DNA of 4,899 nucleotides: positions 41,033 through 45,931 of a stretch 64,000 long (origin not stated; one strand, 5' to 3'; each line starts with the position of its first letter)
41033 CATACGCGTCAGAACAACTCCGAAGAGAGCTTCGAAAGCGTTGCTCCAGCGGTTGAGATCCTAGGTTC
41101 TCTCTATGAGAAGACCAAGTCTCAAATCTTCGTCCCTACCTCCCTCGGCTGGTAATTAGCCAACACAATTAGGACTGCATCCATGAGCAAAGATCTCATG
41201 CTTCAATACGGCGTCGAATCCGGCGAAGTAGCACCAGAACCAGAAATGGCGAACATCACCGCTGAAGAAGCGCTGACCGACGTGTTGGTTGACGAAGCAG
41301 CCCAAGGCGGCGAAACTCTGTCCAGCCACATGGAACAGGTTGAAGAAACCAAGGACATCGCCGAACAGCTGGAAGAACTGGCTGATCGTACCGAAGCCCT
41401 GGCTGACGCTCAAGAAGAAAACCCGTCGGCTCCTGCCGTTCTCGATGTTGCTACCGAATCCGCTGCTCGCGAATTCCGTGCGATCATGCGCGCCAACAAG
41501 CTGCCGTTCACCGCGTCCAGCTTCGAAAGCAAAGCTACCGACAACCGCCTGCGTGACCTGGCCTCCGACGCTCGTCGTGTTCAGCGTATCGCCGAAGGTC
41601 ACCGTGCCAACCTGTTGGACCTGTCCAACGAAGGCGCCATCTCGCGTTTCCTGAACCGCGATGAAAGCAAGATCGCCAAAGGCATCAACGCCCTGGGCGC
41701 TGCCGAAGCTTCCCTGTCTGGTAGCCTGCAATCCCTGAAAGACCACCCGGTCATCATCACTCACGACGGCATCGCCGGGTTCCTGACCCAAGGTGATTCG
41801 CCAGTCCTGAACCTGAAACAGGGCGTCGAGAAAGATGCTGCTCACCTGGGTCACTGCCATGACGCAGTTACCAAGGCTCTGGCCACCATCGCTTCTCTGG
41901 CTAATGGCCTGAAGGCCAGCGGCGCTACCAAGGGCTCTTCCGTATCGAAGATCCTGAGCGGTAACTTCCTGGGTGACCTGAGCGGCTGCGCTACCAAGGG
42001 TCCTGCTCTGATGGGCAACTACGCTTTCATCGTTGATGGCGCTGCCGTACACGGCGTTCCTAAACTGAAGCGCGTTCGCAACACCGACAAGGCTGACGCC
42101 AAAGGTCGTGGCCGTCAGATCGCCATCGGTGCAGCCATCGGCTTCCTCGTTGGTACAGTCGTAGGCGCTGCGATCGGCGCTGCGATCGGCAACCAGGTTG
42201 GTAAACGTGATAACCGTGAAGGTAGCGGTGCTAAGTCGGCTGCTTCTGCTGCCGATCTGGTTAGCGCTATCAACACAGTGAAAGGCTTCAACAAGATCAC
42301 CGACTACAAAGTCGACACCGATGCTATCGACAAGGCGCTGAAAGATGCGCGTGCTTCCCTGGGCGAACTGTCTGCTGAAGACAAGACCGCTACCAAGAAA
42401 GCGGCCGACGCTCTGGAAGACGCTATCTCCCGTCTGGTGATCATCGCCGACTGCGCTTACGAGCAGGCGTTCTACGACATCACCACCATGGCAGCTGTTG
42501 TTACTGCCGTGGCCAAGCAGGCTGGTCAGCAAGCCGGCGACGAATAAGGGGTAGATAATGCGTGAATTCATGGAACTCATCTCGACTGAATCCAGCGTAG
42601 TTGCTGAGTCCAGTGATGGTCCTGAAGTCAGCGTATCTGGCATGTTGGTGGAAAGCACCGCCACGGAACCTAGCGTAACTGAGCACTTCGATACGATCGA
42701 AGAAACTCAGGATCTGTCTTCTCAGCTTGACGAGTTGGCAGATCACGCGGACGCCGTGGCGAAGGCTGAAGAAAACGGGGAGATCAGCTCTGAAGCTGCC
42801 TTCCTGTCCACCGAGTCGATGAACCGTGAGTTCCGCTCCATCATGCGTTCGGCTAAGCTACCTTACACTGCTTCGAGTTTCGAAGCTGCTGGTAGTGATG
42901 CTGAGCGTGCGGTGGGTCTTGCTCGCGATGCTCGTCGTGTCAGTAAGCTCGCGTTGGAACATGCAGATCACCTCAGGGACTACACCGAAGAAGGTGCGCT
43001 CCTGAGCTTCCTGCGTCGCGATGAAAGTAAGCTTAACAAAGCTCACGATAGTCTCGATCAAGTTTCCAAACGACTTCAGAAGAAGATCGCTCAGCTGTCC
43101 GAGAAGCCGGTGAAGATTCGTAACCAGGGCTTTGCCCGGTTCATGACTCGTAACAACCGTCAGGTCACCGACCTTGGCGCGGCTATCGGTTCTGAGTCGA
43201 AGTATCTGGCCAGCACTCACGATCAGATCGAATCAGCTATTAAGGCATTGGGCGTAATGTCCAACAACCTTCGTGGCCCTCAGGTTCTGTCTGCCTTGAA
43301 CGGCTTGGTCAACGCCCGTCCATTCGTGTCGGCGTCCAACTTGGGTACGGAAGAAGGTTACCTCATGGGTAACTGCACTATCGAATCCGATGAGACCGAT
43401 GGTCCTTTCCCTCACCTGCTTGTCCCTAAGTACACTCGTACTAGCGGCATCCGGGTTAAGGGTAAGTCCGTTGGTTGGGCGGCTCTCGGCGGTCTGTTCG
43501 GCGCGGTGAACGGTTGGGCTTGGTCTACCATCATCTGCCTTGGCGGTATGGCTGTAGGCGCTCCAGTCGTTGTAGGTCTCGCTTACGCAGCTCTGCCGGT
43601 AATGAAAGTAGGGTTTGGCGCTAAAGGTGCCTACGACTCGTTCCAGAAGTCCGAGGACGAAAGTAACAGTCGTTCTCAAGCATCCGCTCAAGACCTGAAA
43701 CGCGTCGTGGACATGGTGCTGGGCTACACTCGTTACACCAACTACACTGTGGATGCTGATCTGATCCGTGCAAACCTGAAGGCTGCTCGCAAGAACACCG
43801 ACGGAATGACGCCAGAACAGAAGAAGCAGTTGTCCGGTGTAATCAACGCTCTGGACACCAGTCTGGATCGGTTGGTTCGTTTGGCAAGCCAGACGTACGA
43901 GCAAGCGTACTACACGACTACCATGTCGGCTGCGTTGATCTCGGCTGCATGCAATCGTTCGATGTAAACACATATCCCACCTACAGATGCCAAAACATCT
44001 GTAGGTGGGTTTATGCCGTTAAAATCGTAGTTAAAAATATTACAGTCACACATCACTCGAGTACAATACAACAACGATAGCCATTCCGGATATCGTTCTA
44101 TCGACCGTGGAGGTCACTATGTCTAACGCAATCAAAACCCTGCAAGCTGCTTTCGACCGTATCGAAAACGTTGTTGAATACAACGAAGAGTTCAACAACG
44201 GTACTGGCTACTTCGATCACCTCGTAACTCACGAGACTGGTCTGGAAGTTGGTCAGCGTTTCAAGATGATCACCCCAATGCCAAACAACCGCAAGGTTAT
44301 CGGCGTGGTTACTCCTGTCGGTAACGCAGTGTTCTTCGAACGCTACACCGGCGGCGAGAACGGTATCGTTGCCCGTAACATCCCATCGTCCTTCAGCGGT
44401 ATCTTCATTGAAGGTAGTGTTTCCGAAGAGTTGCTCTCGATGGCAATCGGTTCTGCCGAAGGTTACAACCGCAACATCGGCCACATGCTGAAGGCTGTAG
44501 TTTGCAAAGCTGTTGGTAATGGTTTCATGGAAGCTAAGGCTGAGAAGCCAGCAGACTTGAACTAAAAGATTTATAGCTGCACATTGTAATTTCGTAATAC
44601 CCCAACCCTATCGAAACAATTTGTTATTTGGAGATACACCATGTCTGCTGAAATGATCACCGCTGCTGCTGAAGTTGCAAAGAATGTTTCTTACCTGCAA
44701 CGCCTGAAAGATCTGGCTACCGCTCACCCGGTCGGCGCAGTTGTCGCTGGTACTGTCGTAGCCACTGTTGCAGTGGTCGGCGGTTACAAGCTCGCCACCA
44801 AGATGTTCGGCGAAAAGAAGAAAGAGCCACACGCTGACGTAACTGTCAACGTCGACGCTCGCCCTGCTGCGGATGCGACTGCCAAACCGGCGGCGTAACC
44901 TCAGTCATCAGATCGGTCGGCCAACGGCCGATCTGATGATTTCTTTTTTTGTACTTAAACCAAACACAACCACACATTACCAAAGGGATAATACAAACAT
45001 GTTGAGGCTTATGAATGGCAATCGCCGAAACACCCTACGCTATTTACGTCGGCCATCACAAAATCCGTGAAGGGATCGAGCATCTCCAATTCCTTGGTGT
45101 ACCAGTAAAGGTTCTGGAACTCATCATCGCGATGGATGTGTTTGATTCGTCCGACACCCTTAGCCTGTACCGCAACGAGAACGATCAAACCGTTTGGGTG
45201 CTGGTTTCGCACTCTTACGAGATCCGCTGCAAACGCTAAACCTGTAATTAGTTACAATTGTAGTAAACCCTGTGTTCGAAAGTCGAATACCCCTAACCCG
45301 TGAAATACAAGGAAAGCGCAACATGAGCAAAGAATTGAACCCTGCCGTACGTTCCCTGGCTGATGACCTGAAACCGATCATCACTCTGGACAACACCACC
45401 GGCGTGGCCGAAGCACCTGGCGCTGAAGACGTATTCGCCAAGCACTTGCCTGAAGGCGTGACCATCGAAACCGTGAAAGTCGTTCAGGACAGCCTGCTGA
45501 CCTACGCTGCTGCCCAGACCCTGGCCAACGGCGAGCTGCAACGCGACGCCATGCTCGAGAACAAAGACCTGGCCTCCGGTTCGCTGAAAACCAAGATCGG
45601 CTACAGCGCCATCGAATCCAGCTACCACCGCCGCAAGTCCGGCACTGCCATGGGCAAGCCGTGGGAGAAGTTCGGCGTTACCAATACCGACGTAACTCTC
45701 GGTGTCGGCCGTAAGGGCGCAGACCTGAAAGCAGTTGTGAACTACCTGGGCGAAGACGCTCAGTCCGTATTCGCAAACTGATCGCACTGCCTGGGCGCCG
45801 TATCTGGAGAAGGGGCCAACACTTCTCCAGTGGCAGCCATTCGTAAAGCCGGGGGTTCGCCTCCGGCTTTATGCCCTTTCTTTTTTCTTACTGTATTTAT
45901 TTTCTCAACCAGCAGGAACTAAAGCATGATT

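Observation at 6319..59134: Genome-wide family of CATAA-[GC hairpin]-TATG elements, mostly without U-tracts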

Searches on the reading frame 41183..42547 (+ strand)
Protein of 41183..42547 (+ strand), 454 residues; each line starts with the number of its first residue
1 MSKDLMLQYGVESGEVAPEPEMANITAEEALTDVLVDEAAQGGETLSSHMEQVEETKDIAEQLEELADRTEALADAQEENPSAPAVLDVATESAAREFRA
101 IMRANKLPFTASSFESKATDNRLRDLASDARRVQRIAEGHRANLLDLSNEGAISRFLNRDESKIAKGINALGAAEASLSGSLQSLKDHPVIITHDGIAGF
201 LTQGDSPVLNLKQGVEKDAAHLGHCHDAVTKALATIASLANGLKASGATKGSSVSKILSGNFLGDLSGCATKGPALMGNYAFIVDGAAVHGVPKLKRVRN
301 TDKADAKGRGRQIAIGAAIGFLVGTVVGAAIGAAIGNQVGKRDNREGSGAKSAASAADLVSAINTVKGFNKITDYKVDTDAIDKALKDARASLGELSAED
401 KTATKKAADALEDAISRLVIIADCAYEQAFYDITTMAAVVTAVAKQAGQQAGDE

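Call 9: search_protein_families(library=phrogs, proteins=[window:41183-42547:+], max_evalue=0.01)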
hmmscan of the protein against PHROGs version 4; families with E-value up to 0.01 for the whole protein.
window:41183-42547:+ (454 aa): 2 families
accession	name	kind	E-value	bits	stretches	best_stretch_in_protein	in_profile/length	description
phrog_167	-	tail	0.00011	21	1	46-403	446-750/1555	tail length tape measure protein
phrog_594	-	unknown function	0.0031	18.9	1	302-340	44-82/85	-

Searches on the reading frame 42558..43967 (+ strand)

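Call 9: search_protein_families(library=phrogs, proteins=[window:42558-43967:+], max_evalue=0.01)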
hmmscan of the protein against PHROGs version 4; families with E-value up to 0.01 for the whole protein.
window:42558-43967:+ (469 aa): 1 family
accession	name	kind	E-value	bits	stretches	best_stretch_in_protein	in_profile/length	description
phrog_24630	-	head and packaging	0.0087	16.1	0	3-173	17-164/390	virion structural protein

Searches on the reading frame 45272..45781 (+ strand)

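Call 9: search_protein_families(library=phrogs, proteins=[window:45272-45781:+], max_evalue=0.01)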
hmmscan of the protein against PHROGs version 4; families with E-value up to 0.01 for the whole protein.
window:45272-45781:+ (169 aa): 3 families
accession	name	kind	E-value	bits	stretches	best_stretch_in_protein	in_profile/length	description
phrog_9746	-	unknown function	1.1e-15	59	1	18-132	9-121/153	-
phrog_32697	-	unknown function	3.3e-10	41.1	1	27-147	24-139/167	-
phrog_16459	-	unknown function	0.0033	18.5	1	32-117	15-99/136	-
